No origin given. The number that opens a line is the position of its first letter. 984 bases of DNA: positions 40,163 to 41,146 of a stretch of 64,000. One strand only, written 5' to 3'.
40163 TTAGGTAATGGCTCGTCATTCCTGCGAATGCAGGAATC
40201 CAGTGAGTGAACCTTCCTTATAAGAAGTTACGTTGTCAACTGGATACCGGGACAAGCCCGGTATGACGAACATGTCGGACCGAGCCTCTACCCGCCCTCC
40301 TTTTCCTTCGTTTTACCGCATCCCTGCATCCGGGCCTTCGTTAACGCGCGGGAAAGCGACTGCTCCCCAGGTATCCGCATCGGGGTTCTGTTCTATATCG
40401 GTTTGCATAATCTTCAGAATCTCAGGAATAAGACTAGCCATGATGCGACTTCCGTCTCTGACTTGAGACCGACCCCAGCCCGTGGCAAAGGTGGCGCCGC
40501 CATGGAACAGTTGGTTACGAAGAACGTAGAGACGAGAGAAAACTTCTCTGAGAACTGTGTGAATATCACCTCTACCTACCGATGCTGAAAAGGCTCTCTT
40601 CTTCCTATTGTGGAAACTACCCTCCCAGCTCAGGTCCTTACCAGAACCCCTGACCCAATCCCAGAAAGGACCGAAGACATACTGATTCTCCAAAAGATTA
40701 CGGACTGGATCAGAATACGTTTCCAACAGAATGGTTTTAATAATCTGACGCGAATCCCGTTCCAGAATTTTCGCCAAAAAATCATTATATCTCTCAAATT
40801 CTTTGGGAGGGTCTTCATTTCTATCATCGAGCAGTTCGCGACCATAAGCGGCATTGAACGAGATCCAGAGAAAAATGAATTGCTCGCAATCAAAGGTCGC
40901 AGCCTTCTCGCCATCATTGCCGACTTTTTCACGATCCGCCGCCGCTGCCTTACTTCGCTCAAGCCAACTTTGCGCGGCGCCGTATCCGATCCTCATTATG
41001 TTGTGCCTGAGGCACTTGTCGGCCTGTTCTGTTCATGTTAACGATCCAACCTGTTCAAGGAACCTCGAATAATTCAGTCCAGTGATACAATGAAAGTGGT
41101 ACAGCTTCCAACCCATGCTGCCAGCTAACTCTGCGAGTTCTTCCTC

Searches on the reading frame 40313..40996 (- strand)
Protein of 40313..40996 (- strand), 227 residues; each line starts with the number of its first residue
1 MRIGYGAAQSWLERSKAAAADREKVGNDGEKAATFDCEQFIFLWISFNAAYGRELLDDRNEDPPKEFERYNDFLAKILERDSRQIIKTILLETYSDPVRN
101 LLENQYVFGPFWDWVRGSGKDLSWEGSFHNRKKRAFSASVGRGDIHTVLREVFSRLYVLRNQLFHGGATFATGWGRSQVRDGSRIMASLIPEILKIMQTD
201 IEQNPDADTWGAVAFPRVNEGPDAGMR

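Call 3: search_protein_families(library=pfam, proteins=[window:40313-40996:-], max_evalue=0.1)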
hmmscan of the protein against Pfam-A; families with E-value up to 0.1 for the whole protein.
window:40313-40996:- (227 aa): 0 families

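Call 4: search_protein_families(library=padloc, proteins=[window:40313-40996:-], max_evalue=0.1)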
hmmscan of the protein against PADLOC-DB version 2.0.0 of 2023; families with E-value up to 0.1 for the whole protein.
window:40313-40996:- (227 aa): 0 families

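Call 5: search_protein_families(library=ncbifam, proteins=[window:40313-40996:-], max_evalue=0.1)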
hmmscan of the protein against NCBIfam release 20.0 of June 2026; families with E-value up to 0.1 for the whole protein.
window:40313-40996:- (227 aa): 0 families

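Call 7: find_encoding_contigs(protein=window:40313-40996:-, flank=10000, max_places=10)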
Protein window:40313-40996:- (227 aa): no gene with exactly this product is on record in the collection.

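Call 8: find_homologous_proteins(query=window:40313-40996:-, max_evalue=0.001)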
Query window:40313-40996:- (227 aa): 409 proteins with E <= 0.001 among 601 candidates; the best 120 are listed.
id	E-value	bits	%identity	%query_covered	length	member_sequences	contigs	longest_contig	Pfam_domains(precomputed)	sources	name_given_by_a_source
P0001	4.2e-150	516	99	100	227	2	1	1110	-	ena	-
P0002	1.9e-122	426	84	97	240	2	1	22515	-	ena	-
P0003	7.6e-105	368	75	97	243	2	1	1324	-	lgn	-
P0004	1.9e-104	367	75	97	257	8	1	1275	-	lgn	-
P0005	1.8e-98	347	72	97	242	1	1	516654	-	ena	-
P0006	1.8e-96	340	69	96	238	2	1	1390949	-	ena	-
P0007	2.2e-96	340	71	97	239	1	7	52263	-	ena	-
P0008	6.6e-96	339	71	97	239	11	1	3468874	-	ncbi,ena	-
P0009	1.2e-95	338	73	95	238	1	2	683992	-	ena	-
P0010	7.4e-95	335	70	97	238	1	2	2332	-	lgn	-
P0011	7.9e-94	332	70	96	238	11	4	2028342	-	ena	-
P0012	9.5e-93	328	68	97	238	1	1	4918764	-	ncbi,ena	-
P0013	1.1e-92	328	68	96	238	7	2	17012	-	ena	-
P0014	4.1e-92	326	68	97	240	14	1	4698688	-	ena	-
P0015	5.4e-91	323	67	95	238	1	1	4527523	-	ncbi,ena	-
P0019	1.3e-84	302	63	97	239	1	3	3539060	-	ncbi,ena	-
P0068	1.7e-62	229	53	94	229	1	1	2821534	-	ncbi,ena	-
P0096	2.1e-58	216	51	93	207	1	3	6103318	-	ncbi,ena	-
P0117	8.0e-56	207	52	84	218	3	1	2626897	-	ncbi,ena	-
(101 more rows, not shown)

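Call 10: find_related_loci(query=A1, collection=genome_contigs, flank=8000)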
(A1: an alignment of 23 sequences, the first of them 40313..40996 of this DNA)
Query A1 (227 aa) in genome_contigs; peptide patterns used: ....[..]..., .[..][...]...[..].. (x = any residue, [..] = any of these).
599 stretches matched a pattern (row limit reached: there are more); 451 encode a relative of the query (tblastn E <= 1e-3); the best 80 are kept; 80 distinct loci.
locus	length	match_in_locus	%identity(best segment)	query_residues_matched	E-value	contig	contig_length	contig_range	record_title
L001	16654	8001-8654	69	8-226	1e-95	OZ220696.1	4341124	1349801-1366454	MAG: Gammaproteobacteria bacterium isolate 0e11e2d6-1b48-4829-982c-b9eef2b3ec67 genome assembly, chromosome: 1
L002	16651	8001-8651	61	8-225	3e-84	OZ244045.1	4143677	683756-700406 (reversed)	MAG: Gammaproteobacteria bacterium isolate c0228bcb-c4b8-462a-94e7-08031748cab8 genome assembly, chromosome: 1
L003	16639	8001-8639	56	8-225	4e-74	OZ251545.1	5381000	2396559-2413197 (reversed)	MAG: Gammaproteobacteria bacterium isolate 804a2bfb-9c7e-4e06-b795-02af6ddb82b1 genome assembly, chromosome: 1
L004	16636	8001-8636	53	8-220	6e-68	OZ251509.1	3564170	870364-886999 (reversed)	MAG: Alphaproteobacteria bacterium isolate c58df884-ff44-4a62-8948-53011581409f genome assembly, chromosome: 1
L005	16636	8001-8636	53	8-220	4e-68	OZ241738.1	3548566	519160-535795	MAG: Alphaproteobacteria bacterium isolate d8927372-aabd-44cb-9c9e-7bd42c52962c genome assembly, chromosome: 1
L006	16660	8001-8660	49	8-223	7e-65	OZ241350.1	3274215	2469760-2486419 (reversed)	MAG: Alphaproteobacteria bacterium isolate 81bb0e76-f755-4ee3-a3aa-f420175a6091 genome assembly, chromosome: 1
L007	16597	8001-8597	49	8-225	3e-64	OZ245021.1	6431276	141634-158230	MAG: Gammaproteobacteria bacterium isolate 67a87912-4c7a-4147-b5b2-fff17a58665b genome assembly, chromosome: 1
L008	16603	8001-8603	52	8-222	3e-64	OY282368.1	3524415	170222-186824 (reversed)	MAG: uncultured Alphaproteobacteria bacterium isolate 22a88078-2868-43f5-a089-7a94dbfbad86 genome assembly, chromosome:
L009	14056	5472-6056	53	27-221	4e-63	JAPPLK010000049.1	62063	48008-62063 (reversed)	MAG: Nitrospira sp. isolate RHO3_bin_20 NODE_1113_length_62063_cov_319.700619, whole genome shotgun sequence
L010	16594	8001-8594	50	8-225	8e-63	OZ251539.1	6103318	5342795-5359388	MAG: Alphaproteobacteria bacterium isolate efdf64b3-afa9-4fb8-9792-56cfcde380f9 genome assembly, chromosome: 1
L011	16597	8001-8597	50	8-222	2e-60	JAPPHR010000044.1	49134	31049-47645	MAG: Rhodospirillales bacterium isolate RHO1_bin_88 NODE_1515_length_49134_cov_17.431162, whole genome shotgun sequence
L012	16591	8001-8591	48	8-220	2e-60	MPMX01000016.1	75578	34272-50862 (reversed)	MAG: Rhodospirillaceae bacterium bin65 NODE_595_length_75578_cov_18.2946_ID_1189, whole genome shotgun sequence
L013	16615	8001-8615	49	8-223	4e-60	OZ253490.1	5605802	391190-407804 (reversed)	MAG: Alphaproteobacteria bacterium isolate 903b7664-a1a7-4c44-9fb1-b1fc7b96e1ef genome assembly, chromosome: 1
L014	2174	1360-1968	48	8-227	4e-61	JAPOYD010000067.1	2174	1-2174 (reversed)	MAG: Nitrospinota bacterium isolate COS4_bin_23 NODE_21631_length_2174_cov_6.5748, whole genome shotgun sequence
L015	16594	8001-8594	49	8-222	3e-60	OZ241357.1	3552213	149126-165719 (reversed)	MAG: Alphaproteobacteria bacterium isolate 88d555cd-2633-4b86-a1be-1e9adaae3909 genome assembly, chromosome: 1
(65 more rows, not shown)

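Call 13: find_encoding_contigs(protein=P0002, flank=10000, max_places=4)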
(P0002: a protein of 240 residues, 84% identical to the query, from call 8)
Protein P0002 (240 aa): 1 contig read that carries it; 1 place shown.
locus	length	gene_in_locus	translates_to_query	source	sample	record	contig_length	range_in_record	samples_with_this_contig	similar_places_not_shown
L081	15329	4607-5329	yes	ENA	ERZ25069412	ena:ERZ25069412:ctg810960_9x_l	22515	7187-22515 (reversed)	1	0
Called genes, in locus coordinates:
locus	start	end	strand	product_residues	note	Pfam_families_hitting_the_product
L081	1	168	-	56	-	?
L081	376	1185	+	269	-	PF00795:CN_hydrolase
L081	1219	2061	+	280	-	PF01523:PmbA_TldD_1st, PF19290:PmbA_TldD_2nd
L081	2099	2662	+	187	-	PF19289:PmbA_TldD_3rd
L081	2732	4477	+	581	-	PF07690:MFS_1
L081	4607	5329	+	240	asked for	-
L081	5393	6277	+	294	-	PF13489:Methyltransf_23 (faint), PF05971:Methyltransf_10 (weak), PF05175:MTS, PF06325:PrmA, PF01170:UPF0020 (faint), PF08242:Methyltransf_12 (weak), PF13649:Methyltransf_25, PF13847:Methyltransf_31, +1 more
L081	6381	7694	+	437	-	PF00174:Oxidored_molyb, PF03404:Mo-co_dimer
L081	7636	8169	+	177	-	PF13442:Cytochrome_CBB3, PF00034:Cytochrom_C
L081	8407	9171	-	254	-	PF01936:NYN, PF12872:OST-HTH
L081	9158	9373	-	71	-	PF08681:TacA1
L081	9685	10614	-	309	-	-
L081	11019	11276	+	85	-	PF02604:PhdYeFM_antitox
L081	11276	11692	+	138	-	PF01850:PIN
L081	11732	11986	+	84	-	PF02604:PhdYeFM_antitox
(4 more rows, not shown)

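Call 29: search_solved_structures(query=A3, max_evalue=10, show_alignments=2)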
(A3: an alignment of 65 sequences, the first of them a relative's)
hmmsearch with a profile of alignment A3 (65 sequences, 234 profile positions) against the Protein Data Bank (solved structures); distinct sequences matched with E-value up to 10: 6.
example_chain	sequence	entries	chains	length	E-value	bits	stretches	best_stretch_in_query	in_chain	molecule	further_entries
9hxl_A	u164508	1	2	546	0.039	16.7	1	152-182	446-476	Putative bacterial antiviral defense protein Thr1ApeA from Thermoactinospora rubra strain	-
6gsb_A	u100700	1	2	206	0.14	14.9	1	79-131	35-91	Superoxide dismutase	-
6gsc_A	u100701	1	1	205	0.14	14.9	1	80-131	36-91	Superoxide dismutase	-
6gsc_B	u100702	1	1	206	0.14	14.9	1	79-131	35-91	Superoxide dismutase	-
5a9g_A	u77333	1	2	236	0.25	14.1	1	82-130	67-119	MANGANESE SUPEROXIDE DISMUTASE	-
9hnh_A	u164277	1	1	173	2.1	11.1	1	71-165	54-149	Chains: A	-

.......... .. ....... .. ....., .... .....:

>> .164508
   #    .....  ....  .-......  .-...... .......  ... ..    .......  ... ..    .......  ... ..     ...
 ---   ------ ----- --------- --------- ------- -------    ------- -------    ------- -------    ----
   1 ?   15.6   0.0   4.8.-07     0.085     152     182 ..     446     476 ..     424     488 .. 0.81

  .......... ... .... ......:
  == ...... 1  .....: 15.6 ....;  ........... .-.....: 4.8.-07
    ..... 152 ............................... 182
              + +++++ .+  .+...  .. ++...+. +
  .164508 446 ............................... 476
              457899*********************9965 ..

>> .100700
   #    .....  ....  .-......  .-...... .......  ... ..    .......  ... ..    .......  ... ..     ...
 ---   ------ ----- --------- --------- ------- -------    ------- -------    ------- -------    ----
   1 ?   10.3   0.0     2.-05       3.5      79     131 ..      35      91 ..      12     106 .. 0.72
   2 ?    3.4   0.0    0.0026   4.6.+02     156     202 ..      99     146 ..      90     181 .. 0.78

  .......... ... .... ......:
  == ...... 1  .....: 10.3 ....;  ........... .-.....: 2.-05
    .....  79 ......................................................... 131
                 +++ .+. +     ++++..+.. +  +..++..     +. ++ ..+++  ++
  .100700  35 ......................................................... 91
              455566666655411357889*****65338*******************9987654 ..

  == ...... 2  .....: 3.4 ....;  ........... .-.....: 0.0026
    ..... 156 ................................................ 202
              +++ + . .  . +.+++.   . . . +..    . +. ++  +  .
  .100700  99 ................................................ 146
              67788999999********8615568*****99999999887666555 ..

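Call 38: predict_structure(alignment_id=A3)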
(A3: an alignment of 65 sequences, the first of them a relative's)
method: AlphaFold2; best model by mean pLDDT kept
length: 240 residues; sequences in the alignment: 65
mean_pLDDT: 90.3   pTM: 0.88
mean pLDDT of the five models: 90.3, 89.5, 89.0, 88.2, 86.3
residues with pLDDT >= 90: 175; 70-90: 45; 50-70: 18; < 50: 2
segments of 3 or more residues with pLDDT < 50: none
pLDDT, mean of each block of 10 residues (from residue 1): 83 95 98 95 93 97 79 61 95 97 97 96 91 85 97 92 97 89 77 97 98 97 90 70
secondary structure, 60 per line:
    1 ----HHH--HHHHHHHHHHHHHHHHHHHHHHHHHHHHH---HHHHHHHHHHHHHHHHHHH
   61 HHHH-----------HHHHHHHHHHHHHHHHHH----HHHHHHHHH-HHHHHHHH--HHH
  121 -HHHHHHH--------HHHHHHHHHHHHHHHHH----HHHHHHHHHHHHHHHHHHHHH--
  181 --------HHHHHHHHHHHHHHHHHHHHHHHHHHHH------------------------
elements in order: H10-38 H42-64 H76-93 H98-106 H108-115 H122-128 H137-153 H158-178 H189-216

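Call 64: search_protein_families(library=pfam, alignment_id=A8, max_evalue=0.00001)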
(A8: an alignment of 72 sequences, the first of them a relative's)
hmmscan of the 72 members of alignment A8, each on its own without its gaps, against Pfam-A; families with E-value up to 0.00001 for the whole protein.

A. member 1, L001:6677-7177:- (166 aa): 3 families
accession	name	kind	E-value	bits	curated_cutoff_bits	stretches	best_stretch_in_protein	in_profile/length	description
PF13508.13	Acetyltransf_7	-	2.3e-09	38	27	1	43-144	3-83/84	Acetyltransferase (GNAT) domain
PF13673.13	Acetyltransf_10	-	2.4e-09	37.7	23.6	1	24-146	11-110/128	Acetyltransferase (GNAT) domain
PF00583.31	Acetyltransf_1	-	4.2e-08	33.9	20.7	1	28-143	15-116/116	Acetyltransferase (GNAT) family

B. families by the number of members that match (of 72 scanned): 58 families (the first 25 are shown)
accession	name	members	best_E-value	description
PF00005.33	ABC_tran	8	9.1e-33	ABC transporter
PF13304.12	AAA_21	7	6e-11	AAA domain, putative AbiEii toxin, Type IV TA system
PF25583.1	WCX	6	1.4e-18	WCX domain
PF13280.12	WYL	6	4.6e-15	WYL domain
PF01053.26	Cys_Met_Meta_PP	2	3.2e-108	Cys/Met metabolism PLP-dependent enzyme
PF11074.14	DUF2779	2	2.3e-43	Domain of unknown function(DUF2779)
PF04463.17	2-thiour_desulf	2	2.4e-39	2-thiouracil desulfurase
PF08349.16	DUF1722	2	3e-38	Protein of unknown function (DUF1722)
PF13087.12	AAA_12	2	3e-27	AAA domain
PF13482.12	RNase_H_2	2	5.6e-27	RNase_H superfamily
PF13086.12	AAA_11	2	9.6e-15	AAA domain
PF13604.12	AAA_30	2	1.1e-12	AAA domain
PF13245.12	AAA_19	2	1.8e-09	AAA domain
PF00180.25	Iso_dh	1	1.9e-109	Isocitrate/isopropylmalate dehydrogenase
PF03738.19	GSP_synth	1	2.8e-68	Glutathionylspermidine synthase preATP-grasp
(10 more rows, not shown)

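Call 65: find_encoding_contigs(protein=P0001, flank=3000, max_places=4)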
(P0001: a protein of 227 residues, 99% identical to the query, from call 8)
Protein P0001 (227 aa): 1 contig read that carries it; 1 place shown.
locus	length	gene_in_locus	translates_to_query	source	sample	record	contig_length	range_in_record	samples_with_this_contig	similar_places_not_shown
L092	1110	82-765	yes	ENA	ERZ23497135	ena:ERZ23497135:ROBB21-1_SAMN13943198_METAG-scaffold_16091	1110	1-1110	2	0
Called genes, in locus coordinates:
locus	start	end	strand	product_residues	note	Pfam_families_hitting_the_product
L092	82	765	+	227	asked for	-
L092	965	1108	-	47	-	?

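Call 75: list_cluster_members(proteins=[P0008, P0012, P0019, P0068, P0096, P0117, P0122, P0132])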
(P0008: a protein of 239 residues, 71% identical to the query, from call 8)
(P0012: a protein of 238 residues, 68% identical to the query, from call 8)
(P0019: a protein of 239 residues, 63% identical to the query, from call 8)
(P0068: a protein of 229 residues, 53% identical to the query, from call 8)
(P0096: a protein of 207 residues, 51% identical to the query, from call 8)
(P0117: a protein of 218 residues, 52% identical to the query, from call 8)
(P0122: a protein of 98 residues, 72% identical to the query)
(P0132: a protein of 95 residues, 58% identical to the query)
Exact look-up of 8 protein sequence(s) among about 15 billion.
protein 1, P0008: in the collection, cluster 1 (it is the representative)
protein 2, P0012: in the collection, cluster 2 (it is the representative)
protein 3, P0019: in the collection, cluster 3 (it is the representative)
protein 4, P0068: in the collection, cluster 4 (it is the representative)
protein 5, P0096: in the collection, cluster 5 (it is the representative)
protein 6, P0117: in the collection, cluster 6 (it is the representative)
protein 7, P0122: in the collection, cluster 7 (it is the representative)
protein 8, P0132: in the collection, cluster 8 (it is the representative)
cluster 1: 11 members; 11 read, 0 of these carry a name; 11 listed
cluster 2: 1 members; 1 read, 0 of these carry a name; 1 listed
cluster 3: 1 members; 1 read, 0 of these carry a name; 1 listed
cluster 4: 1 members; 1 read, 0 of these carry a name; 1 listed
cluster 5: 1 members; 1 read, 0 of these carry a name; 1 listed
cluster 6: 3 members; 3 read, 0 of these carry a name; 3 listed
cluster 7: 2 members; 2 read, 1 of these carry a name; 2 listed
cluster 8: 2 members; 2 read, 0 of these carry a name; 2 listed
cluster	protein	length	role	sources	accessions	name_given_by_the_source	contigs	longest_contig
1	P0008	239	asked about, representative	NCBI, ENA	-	-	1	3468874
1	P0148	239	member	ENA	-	-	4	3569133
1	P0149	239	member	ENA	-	-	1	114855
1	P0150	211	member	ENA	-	-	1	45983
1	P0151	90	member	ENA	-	-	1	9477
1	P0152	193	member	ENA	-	-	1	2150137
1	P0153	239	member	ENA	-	-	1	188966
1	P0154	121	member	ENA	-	-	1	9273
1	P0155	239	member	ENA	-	-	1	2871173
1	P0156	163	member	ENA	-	-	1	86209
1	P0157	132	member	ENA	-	-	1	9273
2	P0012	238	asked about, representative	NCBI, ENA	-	-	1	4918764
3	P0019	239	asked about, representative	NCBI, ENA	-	-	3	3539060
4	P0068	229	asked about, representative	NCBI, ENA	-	-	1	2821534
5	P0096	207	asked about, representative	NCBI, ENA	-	-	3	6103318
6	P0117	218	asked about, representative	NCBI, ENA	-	-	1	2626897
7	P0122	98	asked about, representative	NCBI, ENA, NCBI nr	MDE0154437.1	MAG: hypothetical protein OXS28_02395 [Gammaproteobacteria bacterium] | hypothetical protein [Gammaproteobacteria bacterium]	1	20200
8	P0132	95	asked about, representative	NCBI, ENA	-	-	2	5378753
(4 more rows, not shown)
